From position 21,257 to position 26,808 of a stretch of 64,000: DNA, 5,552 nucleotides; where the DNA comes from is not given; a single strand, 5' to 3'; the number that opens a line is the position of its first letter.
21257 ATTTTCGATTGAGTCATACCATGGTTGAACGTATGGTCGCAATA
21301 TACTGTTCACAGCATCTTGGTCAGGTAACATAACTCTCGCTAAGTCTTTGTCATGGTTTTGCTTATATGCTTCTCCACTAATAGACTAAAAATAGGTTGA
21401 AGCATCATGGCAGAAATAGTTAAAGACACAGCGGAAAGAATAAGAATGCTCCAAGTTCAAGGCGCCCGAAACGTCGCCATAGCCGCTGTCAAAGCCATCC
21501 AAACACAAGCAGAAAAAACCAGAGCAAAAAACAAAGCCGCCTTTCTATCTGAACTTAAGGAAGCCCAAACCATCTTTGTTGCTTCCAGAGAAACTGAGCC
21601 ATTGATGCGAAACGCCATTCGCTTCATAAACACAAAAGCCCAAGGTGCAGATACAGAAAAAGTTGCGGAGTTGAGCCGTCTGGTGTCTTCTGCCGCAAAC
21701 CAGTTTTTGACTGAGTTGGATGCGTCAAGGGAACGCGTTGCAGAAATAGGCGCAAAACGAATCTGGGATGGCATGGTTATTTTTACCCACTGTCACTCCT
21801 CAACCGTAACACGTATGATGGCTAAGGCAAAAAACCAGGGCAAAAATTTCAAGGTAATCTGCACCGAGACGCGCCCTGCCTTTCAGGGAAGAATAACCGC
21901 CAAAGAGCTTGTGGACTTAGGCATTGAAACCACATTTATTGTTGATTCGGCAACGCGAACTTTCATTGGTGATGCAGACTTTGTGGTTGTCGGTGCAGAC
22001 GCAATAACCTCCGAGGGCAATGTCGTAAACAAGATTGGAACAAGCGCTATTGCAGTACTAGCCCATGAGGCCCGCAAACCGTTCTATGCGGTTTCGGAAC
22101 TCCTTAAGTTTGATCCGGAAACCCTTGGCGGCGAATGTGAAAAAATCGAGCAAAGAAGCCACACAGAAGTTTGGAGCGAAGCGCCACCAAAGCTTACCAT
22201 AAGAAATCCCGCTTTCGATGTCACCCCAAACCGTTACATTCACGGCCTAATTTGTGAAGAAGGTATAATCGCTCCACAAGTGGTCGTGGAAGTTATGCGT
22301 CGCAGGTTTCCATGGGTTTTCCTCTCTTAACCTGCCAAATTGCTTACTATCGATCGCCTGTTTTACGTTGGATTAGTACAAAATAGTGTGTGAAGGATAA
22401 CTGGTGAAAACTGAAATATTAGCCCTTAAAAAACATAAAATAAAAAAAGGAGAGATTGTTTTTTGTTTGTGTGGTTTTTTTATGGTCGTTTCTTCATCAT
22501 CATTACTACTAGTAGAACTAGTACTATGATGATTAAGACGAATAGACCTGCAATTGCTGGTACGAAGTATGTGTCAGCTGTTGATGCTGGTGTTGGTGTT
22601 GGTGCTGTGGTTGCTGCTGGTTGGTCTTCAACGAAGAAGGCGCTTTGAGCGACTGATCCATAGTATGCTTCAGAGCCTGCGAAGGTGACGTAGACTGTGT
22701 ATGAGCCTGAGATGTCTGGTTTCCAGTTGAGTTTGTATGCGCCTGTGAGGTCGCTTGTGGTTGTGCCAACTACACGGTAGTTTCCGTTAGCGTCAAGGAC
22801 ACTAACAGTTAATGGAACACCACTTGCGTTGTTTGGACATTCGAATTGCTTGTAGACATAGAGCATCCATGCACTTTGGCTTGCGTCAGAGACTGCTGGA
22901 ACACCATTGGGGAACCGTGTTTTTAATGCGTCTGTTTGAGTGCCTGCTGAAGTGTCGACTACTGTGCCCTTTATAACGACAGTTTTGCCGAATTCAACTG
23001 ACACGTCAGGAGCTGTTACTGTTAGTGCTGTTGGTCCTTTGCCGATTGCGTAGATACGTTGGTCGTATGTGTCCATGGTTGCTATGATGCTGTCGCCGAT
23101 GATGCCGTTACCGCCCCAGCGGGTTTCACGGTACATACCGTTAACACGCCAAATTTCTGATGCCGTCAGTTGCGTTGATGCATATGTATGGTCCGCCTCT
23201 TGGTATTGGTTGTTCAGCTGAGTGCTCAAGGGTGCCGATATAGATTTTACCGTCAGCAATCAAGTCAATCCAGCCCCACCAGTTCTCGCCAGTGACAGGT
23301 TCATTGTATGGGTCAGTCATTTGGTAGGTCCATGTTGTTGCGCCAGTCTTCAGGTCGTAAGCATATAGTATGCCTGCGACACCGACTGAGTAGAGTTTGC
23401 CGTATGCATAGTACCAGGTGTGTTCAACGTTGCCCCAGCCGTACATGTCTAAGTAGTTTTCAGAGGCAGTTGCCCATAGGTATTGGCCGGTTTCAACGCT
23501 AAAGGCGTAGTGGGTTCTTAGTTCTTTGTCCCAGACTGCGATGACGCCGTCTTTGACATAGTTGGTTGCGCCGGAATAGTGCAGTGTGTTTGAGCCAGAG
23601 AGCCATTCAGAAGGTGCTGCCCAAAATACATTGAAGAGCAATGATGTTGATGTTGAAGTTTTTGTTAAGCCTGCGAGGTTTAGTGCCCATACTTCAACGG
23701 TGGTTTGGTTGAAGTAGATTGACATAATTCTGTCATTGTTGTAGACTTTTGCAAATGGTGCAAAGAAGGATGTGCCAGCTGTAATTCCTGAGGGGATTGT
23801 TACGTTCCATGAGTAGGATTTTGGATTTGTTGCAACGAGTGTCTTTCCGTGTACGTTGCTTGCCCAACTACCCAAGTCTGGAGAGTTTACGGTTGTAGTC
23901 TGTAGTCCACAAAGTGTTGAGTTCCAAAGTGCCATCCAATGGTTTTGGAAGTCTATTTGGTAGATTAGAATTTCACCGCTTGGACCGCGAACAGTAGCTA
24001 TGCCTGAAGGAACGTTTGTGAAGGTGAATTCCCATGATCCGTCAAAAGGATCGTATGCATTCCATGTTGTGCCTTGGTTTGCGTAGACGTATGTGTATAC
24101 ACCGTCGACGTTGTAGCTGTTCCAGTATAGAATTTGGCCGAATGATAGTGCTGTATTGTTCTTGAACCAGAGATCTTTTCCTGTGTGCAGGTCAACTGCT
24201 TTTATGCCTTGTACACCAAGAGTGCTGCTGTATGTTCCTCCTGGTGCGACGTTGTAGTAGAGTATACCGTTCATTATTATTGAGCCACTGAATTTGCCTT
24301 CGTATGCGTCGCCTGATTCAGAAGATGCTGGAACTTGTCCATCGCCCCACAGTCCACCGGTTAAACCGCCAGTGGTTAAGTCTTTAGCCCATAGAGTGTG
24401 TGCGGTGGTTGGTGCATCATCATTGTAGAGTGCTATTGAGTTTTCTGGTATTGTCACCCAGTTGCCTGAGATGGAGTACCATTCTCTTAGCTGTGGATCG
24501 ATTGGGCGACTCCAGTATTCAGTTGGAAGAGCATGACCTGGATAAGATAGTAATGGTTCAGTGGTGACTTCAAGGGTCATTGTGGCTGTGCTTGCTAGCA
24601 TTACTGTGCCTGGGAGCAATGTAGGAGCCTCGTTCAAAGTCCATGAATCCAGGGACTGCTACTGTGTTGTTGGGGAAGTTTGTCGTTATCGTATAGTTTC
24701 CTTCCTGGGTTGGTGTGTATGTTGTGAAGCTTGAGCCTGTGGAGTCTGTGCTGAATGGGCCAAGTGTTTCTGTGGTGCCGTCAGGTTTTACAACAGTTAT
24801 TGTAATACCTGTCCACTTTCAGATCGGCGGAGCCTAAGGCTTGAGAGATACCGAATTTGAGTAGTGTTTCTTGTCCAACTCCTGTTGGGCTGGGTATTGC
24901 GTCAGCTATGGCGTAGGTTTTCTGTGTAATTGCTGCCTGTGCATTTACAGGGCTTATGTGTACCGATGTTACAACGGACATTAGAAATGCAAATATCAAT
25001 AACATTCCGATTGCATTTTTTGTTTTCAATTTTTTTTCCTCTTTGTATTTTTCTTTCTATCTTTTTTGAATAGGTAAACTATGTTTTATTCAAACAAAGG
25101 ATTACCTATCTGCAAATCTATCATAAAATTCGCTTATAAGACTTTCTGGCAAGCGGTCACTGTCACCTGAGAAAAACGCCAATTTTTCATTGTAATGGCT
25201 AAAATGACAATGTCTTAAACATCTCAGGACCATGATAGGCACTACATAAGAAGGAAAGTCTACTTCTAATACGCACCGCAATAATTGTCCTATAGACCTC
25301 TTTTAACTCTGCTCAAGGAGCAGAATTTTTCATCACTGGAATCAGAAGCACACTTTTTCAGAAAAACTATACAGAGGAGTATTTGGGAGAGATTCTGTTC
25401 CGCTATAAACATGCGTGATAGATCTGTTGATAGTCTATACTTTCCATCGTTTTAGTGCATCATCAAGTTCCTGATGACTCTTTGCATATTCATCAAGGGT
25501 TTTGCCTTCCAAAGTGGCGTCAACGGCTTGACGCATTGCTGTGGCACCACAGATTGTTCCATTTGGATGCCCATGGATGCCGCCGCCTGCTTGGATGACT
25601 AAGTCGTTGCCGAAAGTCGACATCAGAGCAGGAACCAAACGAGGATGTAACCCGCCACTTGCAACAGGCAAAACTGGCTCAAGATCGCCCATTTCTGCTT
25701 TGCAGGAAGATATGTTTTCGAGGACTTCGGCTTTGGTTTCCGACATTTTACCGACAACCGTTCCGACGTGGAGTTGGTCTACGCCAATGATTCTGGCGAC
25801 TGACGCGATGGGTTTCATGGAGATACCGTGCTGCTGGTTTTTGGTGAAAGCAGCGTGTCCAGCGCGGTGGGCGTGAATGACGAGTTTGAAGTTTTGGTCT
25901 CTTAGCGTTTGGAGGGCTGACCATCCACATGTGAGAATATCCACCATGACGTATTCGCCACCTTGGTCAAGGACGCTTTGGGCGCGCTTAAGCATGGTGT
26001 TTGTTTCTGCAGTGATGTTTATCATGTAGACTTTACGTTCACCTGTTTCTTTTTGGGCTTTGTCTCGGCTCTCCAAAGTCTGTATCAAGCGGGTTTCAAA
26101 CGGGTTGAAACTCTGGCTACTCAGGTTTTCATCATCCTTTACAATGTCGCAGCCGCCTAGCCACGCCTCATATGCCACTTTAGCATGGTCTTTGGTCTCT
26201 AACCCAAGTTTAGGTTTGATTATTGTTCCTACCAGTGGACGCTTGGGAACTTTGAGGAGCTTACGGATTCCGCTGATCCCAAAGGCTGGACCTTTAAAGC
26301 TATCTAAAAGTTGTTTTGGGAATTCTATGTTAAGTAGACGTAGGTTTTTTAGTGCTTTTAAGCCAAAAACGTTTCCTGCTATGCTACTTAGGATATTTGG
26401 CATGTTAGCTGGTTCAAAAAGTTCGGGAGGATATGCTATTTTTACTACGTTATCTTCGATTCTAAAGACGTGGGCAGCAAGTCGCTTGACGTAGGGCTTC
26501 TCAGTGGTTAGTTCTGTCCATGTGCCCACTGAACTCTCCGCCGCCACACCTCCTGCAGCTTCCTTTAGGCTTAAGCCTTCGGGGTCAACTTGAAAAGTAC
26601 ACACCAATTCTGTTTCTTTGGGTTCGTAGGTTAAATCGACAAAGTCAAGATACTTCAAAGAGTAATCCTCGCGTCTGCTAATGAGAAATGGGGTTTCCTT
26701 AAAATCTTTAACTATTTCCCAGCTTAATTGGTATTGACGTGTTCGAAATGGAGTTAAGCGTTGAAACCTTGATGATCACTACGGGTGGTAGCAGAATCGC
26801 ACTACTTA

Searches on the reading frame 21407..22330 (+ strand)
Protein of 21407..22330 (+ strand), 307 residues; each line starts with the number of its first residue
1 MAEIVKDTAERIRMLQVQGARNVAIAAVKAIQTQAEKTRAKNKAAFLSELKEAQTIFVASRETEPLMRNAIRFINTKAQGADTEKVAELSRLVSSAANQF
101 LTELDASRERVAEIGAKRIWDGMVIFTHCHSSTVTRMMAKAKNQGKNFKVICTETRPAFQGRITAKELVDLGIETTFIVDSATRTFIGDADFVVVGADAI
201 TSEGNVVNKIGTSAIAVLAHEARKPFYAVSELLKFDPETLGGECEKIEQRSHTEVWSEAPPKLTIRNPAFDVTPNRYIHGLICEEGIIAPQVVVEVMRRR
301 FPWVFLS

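Call 94: search_protein_families(library=pfam, max_evalue=1e-8, proteins=[window:21407-22330:+])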
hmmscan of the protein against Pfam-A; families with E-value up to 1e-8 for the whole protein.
window:21407-22330:+ (307 aa): 1 family
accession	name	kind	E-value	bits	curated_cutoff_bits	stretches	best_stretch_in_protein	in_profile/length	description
PF01008.23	IF-2B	-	4.4e-75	253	22.4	1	16-290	1-280/280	Initiation factor 2 subunit family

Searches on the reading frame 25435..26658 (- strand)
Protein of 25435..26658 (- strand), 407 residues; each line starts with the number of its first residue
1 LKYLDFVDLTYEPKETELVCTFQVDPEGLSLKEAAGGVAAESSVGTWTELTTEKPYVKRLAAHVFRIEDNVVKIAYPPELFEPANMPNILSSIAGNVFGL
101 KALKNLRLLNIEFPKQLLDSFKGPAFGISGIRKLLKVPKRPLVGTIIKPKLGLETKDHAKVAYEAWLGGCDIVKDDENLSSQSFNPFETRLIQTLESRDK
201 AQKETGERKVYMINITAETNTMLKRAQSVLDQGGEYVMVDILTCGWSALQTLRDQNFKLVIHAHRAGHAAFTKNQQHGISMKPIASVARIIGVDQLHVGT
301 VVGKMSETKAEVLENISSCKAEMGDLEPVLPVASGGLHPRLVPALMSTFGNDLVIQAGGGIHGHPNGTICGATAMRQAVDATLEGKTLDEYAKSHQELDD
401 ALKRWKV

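Call 94: search_protein_families(library=pfam, max_evalue=1e-8, proteins=[window:25435-26658:-])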
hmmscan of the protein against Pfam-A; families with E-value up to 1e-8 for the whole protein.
window:25435-26658:- (407 aa): 2 families
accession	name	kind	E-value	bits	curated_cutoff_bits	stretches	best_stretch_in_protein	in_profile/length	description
PF00016.26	RuBisCO_large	-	1.3e-86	291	30.1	1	127-405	1-299/299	Ribulose bisphosphate carboxylase large chain, catalytic domain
PF02788.21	RuBisCO_large_N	-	9.5e-40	136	20.7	1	5-116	1-119/120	Ribulose bisphosphate carboxylase large chain, N-terminal domain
